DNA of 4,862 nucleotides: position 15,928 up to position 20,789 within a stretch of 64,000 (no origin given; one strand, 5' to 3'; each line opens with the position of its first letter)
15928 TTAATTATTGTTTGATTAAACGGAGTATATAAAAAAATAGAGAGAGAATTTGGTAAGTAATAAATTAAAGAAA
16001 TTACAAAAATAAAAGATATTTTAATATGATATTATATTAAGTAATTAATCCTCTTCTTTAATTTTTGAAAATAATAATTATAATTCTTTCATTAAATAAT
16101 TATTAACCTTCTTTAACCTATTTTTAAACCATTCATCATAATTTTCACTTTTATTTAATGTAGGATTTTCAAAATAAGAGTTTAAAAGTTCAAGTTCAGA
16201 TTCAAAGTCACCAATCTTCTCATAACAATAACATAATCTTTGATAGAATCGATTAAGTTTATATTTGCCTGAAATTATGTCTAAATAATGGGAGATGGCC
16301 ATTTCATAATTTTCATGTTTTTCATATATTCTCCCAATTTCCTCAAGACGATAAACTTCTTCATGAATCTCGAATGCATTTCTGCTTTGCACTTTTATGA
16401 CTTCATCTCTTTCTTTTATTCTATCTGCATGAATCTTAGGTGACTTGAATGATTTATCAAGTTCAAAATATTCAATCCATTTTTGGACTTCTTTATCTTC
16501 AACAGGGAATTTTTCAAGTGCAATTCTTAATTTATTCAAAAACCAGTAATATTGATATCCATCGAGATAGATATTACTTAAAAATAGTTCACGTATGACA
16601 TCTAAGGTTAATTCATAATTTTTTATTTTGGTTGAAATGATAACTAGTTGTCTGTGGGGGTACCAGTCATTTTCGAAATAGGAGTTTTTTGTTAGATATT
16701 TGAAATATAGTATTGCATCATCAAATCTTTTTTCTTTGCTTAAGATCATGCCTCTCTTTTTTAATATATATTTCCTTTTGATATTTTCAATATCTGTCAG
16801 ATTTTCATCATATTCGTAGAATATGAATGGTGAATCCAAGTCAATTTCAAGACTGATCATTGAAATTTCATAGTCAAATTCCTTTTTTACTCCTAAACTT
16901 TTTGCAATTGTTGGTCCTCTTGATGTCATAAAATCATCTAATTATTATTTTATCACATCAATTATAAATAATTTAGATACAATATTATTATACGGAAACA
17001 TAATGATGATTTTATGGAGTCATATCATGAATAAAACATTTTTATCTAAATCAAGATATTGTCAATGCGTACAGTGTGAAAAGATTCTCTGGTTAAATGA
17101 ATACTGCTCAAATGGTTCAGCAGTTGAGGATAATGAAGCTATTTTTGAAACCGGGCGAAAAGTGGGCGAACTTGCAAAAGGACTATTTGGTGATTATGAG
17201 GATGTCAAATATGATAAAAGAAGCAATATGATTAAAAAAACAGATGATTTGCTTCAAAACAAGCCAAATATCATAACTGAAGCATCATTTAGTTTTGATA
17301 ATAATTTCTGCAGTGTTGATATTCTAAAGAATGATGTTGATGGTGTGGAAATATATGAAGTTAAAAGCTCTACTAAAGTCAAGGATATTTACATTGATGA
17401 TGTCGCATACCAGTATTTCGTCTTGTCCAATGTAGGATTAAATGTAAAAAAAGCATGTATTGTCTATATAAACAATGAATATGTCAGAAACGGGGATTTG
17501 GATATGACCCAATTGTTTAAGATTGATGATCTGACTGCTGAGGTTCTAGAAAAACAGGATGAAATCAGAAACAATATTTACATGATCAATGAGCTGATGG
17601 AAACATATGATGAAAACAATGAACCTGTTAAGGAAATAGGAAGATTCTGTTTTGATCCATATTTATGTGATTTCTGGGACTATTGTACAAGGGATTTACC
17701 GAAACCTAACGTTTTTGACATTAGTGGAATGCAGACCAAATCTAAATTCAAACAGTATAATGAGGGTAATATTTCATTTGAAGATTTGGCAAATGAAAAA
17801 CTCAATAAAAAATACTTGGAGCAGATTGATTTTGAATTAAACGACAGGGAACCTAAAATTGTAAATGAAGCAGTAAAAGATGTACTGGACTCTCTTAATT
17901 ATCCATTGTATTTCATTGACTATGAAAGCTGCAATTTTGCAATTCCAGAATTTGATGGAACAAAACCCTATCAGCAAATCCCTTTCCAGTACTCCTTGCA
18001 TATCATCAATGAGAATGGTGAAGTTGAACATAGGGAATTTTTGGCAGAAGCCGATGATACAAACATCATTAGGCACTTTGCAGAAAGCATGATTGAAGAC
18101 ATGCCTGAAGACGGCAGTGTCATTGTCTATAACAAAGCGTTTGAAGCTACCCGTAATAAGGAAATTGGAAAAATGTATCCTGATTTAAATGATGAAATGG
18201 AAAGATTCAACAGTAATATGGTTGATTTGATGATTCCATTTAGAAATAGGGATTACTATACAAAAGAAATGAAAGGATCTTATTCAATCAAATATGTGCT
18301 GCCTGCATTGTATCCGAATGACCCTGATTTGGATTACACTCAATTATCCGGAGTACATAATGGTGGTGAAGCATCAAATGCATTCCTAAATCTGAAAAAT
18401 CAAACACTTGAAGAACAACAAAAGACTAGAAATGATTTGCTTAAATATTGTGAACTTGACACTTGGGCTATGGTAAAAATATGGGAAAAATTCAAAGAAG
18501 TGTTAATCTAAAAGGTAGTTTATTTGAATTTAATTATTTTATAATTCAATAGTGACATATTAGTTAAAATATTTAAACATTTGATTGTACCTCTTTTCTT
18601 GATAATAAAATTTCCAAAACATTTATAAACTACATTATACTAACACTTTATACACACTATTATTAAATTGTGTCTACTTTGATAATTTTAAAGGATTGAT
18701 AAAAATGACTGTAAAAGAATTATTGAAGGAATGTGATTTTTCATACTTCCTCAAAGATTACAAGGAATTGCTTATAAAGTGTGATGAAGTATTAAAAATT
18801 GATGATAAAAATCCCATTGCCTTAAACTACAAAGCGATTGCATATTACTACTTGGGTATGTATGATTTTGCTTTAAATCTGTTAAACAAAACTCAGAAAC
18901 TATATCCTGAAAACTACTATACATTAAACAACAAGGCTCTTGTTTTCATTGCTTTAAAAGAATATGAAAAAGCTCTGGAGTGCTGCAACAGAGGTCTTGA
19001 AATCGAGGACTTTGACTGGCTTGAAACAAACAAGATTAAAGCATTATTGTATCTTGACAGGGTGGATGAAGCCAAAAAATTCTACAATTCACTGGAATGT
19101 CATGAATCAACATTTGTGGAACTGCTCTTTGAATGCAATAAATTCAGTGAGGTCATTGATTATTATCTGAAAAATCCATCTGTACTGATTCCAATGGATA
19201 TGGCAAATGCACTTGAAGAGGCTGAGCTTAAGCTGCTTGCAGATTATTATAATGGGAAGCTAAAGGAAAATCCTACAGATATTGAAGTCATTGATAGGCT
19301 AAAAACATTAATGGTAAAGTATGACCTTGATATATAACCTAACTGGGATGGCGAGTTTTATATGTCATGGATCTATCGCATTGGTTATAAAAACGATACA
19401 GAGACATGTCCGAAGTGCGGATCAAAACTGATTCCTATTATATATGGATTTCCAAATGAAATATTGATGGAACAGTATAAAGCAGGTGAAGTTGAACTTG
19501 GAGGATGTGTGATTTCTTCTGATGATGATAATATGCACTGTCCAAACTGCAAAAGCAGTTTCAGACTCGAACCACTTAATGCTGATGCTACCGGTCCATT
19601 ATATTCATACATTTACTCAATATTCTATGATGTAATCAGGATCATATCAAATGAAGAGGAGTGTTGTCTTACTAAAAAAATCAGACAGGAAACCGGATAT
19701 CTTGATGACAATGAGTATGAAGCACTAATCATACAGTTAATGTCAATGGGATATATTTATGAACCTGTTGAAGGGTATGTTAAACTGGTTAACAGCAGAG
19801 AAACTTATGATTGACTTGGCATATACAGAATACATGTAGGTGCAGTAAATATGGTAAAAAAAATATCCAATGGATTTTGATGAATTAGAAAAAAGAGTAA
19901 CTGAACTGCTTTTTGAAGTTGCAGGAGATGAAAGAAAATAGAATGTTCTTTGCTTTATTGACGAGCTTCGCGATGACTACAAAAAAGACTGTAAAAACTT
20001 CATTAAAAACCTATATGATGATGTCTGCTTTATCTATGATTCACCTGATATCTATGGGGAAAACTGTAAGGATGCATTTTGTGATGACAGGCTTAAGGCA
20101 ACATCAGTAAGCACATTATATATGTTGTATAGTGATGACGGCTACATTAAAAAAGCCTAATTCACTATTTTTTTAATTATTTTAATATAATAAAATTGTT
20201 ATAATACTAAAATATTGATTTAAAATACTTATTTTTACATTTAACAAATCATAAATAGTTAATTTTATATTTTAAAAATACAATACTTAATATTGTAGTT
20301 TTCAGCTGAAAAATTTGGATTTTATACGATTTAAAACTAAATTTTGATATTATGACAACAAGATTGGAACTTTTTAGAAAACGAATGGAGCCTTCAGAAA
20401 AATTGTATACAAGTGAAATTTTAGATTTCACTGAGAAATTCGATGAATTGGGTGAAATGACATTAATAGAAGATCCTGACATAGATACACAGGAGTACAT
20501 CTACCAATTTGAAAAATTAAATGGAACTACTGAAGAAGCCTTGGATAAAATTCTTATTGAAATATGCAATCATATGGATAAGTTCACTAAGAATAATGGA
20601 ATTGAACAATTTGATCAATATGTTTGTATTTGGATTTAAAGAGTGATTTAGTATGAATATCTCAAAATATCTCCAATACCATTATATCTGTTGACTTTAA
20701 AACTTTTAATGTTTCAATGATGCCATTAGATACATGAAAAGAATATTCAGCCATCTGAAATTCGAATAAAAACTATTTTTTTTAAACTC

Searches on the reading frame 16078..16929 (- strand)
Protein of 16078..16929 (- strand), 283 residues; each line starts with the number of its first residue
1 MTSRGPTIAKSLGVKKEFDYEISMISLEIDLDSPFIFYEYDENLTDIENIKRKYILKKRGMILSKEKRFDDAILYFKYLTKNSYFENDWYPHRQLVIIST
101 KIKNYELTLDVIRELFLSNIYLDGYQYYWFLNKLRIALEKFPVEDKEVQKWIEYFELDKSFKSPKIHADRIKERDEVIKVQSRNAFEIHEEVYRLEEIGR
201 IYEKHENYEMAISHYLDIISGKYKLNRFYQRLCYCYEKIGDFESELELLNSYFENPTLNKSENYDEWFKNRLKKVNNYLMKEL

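Call 10: search_protein_families(library=pfam, max_evalue=0.001, proteins=[window:16078-16929:-])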
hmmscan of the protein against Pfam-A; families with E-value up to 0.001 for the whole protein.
window:16078-16929:- (283 aa): 2 families
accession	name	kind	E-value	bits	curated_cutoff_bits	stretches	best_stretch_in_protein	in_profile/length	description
PF00515.34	TPR_1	-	3.4e-06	27.1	27.8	0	55-77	3-25/34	Tetratricopeptide repeat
PF07719.23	TPR_2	-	9.3e-06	25.8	27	0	55-77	3-25/34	Tetratricopeptide repeat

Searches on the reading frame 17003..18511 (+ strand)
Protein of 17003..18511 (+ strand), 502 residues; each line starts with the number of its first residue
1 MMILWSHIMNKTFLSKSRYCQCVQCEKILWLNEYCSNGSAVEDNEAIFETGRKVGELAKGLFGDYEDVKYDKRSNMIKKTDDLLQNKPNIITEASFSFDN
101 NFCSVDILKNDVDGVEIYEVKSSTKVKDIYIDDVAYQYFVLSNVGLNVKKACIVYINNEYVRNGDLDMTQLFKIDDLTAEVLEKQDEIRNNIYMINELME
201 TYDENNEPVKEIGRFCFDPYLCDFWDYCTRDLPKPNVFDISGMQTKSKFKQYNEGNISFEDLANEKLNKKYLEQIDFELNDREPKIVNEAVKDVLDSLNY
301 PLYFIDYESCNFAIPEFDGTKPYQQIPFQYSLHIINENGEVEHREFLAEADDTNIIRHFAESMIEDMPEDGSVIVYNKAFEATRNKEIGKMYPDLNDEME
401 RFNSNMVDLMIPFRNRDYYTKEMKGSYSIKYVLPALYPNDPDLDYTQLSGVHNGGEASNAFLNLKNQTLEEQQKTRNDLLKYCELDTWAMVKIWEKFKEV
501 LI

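Call 10: search_protein_families(library=pfam, max_evalue=0.001, proteins=[window:17003-18511:+])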
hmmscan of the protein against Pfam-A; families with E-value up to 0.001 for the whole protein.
window:17003-18511:+ (502 aa): 2 families
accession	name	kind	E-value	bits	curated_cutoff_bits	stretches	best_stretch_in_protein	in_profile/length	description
PF11074.14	DUF2779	-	9e-47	158.9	23.3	1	303-428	1-126/126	Domain of unknown function(DUF2779)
PF01930.23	Cas_Cas4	-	0.00099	19.7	22.7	0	24-181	10-131/160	Domain of unknown function DUF83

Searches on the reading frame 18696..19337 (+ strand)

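Call 10: search_protein_families(library=pfam, max_evalue=0.001, proteins=[window:18696-19337:+])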
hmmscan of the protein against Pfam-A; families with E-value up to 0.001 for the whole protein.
window:18696-19337:+ (213 aa): 6 families
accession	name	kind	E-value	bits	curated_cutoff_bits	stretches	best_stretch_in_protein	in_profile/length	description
PF00515.34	TPR_1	-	6e-12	45.3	27.8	2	75-104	2-31/34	Tetratricopeptide repeat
PF07719.23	TPR_2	-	5.8e-09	35.8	27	2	41-73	2-34/34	Tetratricopeptide repeat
PF13424.12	TPR_12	-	1.8e-06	28.5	30.1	0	76-103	5-32/77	Tetratricopeptide repeat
PF13431.12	TPR_17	-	2.4e-05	24.7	24.4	0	29-57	2-30/34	Tetratricopeptide repeat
PF14559.12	TPR_19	-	6.8e-05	23.5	25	0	54-104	5-55/68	Tetratricopeptide repeat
PF13432.12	TPR_16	-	0.00023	22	32.7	0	47-101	4-58/65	Tetratricopeptide repeat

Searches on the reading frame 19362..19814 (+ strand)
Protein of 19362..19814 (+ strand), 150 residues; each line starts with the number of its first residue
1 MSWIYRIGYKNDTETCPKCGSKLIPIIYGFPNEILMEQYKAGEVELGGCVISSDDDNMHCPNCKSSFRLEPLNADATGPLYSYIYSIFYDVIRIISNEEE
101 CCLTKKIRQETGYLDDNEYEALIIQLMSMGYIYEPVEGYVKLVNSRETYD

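Call 10: search_protein_families(library=pfam, max_evalue=0.001, proteins=[window:19362-19814:+])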
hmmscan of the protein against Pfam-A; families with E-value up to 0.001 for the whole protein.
window:19362-19814:+ (150 aa): 1 family
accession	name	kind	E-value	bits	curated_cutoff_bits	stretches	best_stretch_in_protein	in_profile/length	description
PF09723.15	Zn_ribbon_8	-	0.00031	21.2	34.4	0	11-22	25-36/41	Zinc ribbon domain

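Call 89: search_protein_families(library=pfam, max_evalue=0.01, proteins=[window:19362-19814:+])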
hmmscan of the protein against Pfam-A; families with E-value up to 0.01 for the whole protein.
window:19362-19814:+ (150 aa): 11 families
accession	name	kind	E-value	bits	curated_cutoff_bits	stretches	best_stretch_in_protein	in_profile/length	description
PF09723.15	Zn_ribbon_8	-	0.00031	21.2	34.4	0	11-22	25-36/41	Zinc ribbon domain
PF08271.17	Zn_Ribbon_TF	-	0.0016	18.4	29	0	58-69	1-12/43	TFIIB zinc-binding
PF23455.1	DUF7129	-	0.0023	18.1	30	0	5-23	19-37/45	Domain of unknown function (DUF7129)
PF21100.3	MCM_C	-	0.003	17.8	27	1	89-136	8-57/64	MCM protein C-terminal winged helix-turn-helix domain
PF13248.11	Zn_ribbon_3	-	0.0032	17.3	27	0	14-23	17-26/26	zinc-ribbon domain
PF24747.1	Zn-ribbon_GIR1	-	0.0036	17.6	26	0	50-69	15-33/37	GIR1-like zinc ribbon domain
PF13717.11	Zn_ribbon_4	-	0.0037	17.6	30.3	0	59-71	4-16/36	zinc-ribbon domain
PF24460.1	DUF7575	-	0.0055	16.5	28.5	0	12-22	2-12/28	Domain of unknown function (DUF7575)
PF13453.11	Zn_ribbon_TFIIB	-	0.0067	16.3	22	0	15-26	1-12/41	Transcription factor zinc-finger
PF12773.13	DZR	-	0.0079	16.8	27.3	0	11-68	10-35/45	Double zinc ribbon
PF08792.16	A2L_zn_ribbon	-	0.008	16.3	22.9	0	51-67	15-31/33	A2L zinc ribbon domain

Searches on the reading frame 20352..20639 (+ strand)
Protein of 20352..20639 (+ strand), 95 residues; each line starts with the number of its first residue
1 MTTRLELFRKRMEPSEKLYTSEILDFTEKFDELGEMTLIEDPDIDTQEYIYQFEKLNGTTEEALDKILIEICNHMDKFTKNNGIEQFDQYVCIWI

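Call 10: search_protein_families(library=pfam, max_evalue=0.001, proteins=[window:20352-20639:+])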
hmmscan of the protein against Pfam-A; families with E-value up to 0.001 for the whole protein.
window:20352-20639:+ (95 aa): 0 families
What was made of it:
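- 20352..20639 (+): g0d, a small acidic ORF (95 aa) that lies upstream of the helicase in other genomes. No family hit (call 10).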
